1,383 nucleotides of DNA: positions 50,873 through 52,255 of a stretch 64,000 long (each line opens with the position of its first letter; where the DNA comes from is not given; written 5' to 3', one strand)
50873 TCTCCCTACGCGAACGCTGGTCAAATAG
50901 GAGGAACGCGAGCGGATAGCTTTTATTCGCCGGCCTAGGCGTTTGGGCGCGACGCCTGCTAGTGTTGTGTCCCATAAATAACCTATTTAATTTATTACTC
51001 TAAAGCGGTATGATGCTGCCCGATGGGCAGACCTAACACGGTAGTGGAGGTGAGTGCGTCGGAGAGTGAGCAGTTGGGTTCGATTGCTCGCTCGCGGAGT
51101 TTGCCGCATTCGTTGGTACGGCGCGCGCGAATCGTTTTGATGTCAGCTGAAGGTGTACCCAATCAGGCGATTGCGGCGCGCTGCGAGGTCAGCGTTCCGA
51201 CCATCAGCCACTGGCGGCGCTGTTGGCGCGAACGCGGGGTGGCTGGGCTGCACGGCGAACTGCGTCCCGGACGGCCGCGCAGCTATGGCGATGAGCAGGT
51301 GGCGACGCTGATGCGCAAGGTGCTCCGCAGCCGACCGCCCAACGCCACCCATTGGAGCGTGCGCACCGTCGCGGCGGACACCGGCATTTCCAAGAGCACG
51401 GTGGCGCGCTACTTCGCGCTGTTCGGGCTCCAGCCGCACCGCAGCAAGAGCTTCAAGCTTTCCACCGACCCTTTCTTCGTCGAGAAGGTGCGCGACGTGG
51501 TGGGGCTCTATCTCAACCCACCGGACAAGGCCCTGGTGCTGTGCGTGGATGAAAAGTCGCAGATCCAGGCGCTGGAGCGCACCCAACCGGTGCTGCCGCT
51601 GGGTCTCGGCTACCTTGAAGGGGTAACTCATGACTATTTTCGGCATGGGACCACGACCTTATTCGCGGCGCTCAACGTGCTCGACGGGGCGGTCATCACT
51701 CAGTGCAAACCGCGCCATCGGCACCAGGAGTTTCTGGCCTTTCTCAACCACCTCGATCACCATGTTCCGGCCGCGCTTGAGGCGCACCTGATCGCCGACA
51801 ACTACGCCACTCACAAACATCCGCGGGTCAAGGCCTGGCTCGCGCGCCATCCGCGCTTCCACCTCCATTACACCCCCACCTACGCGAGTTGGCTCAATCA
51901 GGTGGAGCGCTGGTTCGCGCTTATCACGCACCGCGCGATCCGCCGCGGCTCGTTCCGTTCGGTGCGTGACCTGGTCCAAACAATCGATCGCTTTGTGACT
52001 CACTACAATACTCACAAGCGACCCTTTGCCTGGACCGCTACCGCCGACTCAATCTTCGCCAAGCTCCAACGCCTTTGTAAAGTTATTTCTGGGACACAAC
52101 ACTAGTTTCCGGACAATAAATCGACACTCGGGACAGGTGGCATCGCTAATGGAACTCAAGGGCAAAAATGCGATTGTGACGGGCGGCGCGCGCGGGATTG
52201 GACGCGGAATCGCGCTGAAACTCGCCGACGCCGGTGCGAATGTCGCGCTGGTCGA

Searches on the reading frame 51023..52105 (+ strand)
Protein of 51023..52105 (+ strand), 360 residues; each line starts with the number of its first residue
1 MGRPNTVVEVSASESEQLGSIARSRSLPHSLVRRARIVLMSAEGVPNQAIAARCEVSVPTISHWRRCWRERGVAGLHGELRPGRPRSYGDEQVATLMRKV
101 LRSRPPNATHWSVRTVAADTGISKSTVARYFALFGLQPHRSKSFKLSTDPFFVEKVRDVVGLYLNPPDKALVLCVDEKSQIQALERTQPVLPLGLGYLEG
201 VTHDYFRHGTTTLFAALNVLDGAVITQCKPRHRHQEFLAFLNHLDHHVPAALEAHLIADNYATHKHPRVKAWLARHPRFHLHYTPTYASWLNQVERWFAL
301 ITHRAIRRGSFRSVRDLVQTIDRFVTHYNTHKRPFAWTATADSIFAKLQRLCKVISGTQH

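Call 26: search_protein_families(library=pfam, proteins=[window:51023-52105:+], max_evalue=0.001)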
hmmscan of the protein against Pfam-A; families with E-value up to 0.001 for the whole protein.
window:51023-52105:+ (360 aa): 10 families
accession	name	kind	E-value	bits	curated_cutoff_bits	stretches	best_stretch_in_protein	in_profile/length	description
PF13358.12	DDE_3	-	1.3e-19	70.9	28.6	1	202-317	29-145/146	DDE superfamily endonuclease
PF13384.12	HTH_23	-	6.4e-18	64.4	24.6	1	29-76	2-49/50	Homeodomain-like domain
PF13551.12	HTH_29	-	1e-11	45.2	28.1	1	34-87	1-55/64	Winged helix-turn helix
PF13565.12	HTH_32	-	1.6e-11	45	33.7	1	60-130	1-72/73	Homeodomain-like domain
PF13518.12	HTH_28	-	1e-10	41.9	25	1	33-86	1-52/52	Helix-turn-helix domain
PF02796.21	HTH_7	-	2.4e-05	24.8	23.8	0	112-132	23-43/45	Helix-turn-helix domain of resolvase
PF08281.18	Sigma70_r4_2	-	0.0001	22.3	25.7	0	33-64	14-46/54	Sigma-70, region 4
PF18024.7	HTH_50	-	0.00044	20.3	27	0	109-137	22-50/50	Helix-turn-helix domain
PF13542.12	HTH_Tnp_ISL3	-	0.00063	19.6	27.4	0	110-131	27-47/51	Helix-turn-helix domain of transposase family ISL3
PF01418.23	HTH_6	-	0.00096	19.5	28.3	0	99-137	23-61/77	Helix-turn-helix domain, rpiR family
